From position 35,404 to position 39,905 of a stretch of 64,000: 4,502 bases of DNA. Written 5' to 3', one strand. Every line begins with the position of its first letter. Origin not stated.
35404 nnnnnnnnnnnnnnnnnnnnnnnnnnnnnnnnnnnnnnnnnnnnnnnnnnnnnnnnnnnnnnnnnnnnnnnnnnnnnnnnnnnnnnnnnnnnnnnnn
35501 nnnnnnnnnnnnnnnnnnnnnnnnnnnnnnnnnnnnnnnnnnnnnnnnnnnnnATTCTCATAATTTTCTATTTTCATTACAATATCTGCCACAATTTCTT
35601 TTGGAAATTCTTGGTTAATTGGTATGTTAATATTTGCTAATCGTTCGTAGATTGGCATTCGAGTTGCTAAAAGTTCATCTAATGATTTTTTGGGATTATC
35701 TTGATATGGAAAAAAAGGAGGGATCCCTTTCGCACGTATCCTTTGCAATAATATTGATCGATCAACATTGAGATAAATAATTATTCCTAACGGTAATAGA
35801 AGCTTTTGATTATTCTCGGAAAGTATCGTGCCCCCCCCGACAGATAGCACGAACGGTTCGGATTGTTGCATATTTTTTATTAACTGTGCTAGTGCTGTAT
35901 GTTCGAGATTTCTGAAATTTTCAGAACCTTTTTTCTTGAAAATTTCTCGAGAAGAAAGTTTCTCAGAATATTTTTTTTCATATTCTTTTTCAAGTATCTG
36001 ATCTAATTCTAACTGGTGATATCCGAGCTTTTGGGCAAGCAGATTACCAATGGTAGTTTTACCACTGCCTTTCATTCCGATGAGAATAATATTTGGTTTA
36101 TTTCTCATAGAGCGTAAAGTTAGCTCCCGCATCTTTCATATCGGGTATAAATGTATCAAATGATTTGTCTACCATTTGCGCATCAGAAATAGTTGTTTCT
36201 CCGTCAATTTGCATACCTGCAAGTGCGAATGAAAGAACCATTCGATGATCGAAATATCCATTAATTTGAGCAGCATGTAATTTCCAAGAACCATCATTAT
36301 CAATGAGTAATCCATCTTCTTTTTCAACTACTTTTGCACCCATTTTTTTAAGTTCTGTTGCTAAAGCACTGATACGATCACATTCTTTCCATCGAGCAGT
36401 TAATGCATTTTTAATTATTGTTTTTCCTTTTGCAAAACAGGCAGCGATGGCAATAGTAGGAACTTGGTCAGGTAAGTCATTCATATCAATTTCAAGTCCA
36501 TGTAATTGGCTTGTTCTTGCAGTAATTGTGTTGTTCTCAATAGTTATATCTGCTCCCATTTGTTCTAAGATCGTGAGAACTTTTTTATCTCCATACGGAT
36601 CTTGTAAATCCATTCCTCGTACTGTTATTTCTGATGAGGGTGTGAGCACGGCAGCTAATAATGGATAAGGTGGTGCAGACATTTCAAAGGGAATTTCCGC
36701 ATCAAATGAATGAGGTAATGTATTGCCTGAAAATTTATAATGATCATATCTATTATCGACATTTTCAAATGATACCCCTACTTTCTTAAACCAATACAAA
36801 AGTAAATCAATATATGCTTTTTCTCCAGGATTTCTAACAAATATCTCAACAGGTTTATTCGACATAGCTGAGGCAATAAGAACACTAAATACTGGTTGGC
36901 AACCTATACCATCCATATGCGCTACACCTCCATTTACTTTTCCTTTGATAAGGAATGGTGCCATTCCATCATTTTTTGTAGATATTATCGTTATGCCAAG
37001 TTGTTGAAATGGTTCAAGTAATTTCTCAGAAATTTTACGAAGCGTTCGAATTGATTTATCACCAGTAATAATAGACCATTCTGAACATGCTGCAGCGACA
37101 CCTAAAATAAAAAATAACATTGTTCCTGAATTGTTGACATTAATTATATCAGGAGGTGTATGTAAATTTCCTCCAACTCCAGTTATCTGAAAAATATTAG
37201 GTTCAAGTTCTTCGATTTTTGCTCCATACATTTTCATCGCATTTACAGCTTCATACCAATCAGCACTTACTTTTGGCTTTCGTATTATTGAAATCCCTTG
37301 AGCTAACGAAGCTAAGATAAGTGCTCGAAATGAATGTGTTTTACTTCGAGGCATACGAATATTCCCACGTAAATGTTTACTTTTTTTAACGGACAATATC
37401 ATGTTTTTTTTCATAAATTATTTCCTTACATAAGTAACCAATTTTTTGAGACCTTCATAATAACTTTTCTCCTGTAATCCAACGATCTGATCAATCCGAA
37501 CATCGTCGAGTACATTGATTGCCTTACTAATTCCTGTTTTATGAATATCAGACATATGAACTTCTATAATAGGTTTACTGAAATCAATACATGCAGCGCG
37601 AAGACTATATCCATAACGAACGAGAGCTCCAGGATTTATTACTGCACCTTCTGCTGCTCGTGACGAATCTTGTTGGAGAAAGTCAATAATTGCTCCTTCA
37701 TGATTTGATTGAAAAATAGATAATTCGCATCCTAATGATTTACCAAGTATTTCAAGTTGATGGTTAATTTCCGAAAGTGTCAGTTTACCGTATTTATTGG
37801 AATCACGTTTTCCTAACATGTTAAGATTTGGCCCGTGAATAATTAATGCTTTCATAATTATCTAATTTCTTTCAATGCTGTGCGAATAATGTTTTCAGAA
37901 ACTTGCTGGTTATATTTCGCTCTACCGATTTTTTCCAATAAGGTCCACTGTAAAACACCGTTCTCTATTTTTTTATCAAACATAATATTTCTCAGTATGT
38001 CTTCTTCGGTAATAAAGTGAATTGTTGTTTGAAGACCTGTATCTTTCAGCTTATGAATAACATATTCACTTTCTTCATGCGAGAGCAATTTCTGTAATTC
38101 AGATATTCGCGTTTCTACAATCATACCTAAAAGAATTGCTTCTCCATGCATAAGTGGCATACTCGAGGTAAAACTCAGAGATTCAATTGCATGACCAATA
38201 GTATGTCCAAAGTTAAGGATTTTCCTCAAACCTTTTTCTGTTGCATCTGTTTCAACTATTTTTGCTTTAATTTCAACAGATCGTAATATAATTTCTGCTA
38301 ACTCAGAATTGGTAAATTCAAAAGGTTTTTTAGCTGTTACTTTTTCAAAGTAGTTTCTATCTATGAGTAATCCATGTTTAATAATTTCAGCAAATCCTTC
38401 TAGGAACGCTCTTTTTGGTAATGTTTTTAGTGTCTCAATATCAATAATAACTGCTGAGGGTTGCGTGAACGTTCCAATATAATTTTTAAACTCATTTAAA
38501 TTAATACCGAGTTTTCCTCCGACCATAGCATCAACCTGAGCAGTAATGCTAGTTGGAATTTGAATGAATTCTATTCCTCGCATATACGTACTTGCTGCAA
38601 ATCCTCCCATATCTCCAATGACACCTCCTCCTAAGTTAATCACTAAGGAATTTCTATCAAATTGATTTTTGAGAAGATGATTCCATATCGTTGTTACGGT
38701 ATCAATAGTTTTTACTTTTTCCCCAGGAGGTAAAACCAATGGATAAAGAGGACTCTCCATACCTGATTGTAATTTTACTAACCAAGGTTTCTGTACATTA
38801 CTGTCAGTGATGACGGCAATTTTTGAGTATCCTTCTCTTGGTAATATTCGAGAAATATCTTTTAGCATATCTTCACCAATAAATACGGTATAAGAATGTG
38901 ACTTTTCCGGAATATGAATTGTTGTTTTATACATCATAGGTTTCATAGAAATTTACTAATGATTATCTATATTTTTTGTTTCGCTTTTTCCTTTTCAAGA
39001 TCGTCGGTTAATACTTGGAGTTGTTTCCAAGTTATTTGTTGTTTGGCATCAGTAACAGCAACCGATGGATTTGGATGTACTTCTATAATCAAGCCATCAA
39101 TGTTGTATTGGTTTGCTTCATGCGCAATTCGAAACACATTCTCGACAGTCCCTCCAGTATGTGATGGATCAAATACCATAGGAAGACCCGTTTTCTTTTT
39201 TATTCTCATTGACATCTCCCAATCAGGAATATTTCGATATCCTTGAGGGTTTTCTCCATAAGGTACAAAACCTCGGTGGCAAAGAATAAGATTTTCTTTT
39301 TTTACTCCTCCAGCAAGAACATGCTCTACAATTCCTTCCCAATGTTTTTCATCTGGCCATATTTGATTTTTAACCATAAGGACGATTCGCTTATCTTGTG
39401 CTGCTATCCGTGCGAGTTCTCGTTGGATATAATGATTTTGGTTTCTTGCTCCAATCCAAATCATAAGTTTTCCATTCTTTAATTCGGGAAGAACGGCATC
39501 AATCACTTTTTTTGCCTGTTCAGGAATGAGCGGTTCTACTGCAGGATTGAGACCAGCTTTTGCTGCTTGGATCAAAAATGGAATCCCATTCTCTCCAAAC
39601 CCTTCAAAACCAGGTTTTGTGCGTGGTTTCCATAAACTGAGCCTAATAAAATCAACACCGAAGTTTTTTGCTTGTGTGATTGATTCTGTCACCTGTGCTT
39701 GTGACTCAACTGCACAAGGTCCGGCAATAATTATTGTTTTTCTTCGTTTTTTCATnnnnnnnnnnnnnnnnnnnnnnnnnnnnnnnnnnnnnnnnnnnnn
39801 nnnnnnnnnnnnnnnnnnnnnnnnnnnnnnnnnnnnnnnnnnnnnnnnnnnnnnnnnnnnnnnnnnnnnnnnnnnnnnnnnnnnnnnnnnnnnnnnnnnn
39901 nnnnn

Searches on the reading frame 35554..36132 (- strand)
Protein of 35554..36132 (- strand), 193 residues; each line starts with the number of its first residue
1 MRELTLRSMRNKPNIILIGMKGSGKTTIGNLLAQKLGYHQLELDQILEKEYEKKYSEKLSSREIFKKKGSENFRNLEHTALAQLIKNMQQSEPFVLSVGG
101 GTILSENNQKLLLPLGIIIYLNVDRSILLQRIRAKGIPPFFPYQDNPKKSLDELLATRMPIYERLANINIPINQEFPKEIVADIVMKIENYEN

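Call 76: search_protein_families(library=pfam, proteins=[window:35554-36132:-], max_evalue=0.00001)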
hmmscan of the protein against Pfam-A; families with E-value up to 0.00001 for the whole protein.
window:35554-36132:- (193 aa): 3 families
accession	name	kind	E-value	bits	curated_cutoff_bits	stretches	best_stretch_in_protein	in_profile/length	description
PF01202.28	SKI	-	1.8e-33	116.3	22.1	1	22-188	2-158/159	Shikimate kinase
PF13238.12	AAA_18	-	1.5e-09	38.8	29.4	1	15-136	1-112/128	AAA domain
PF13671.12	AAA_33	-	9.4e-07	29.7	27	1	15-137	2-120/143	AAA domain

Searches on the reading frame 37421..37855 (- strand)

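Call 76: search_protein_families(library=pfam, proteins=[window:37421-37855:-], max_evalue=0.00001)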
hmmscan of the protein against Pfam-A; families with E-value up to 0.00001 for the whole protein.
window:37421-37855:- (145 aa): 1 family
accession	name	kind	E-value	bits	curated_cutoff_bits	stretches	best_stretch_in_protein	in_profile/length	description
PF01220.24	DHquinase_II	-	1.4e-37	128.9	23.3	1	3-139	2-137/138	Dehydroquinase class II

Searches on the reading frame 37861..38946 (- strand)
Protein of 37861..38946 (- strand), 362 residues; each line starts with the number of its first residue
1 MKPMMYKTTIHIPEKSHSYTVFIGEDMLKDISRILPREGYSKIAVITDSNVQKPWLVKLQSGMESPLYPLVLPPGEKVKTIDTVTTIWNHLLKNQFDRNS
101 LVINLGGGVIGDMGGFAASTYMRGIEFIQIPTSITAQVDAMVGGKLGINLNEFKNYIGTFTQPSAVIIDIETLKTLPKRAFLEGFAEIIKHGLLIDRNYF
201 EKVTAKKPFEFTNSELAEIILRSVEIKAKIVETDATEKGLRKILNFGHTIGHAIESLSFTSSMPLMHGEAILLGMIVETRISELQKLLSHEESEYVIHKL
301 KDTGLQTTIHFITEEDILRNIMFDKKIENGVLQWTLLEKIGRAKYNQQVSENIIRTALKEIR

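Call 76: search_protein_families(library=pfam, proteins=[window:37861-38946:-], max_evalue=0.00001)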
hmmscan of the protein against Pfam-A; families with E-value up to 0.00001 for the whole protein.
window:37861-38946:- (362 aa): 3 families
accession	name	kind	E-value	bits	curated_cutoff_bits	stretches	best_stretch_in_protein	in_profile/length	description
PF01761.26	DHQ_synthase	-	1.5e-46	157.2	24.2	1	71-181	3-113/115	3-dehydroquinate synthase N-terminal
PF24621.2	DHQS_C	-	4e-38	131.1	27.6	1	184-326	1-143/144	3-dehydroquinate synthase C-terminal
PF13685.12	Fe-ADH_2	-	3.2e-09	37.4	28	1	23-176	2-148/149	Iron-containing alcohol dehydrogenase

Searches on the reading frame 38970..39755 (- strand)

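Call 76: search_protein_families(library=pfam, proteins=[window:38970-39755:-], max_evalue=0.00001)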
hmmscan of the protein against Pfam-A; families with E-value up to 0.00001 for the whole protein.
window:38970-39755:- (262 aa): 1 family
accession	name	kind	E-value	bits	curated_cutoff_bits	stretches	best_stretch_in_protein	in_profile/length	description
PF00793.26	DAHP_synth_1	-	2.4e-25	89.4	25.5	1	6-251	17-259/270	DAHP synthetase I family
